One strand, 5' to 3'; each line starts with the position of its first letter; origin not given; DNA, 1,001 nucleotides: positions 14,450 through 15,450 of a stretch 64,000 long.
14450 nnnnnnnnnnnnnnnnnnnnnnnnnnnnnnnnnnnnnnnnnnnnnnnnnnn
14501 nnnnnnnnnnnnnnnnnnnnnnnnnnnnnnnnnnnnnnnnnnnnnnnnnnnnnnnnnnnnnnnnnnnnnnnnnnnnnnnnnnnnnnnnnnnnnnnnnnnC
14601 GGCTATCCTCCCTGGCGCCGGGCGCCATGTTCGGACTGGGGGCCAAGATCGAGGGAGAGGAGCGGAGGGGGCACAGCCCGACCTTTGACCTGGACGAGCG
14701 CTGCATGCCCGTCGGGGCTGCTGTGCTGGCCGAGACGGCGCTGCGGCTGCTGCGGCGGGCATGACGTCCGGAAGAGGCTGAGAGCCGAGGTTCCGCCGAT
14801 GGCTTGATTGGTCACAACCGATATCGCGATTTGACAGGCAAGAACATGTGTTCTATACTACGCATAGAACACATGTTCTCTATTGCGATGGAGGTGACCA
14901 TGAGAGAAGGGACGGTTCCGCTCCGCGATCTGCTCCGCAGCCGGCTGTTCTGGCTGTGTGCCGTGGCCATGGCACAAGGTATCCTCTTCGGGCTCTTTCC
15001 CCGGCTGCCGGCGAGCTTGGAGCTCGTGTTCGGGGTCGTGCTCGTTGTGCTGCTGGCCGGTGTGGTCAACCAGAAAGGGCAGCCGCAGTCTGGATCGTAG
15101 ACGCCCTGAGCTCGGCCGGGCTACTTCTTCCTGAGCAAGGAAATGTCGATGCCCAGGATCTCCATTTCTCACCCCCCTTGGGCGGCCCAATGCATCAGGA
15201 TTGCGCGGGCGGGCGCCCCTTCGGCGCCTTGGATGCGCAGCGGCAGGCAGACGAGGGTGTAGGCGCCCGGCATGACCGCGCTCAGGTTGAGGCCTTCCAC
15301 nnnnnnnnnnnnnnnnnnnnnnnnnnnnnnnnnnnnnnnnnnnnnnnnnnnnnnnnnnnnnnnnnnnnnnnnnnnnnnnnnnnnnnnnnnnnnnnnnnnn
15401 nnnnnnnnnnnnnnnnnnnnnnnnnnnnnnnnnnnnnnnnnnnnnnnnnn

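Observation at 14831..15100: SOS-box promoter driving a 70-aa two-TM membrane protein; same promoter design as recA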

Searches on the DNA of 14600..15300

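Call 94: search_rna_families(source=window, start=14600, end=15300, threshold=evalue, max_evalue=1)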
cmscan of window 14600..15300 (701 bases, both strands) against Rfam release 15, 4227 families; matches with E-value up to 1: 0.
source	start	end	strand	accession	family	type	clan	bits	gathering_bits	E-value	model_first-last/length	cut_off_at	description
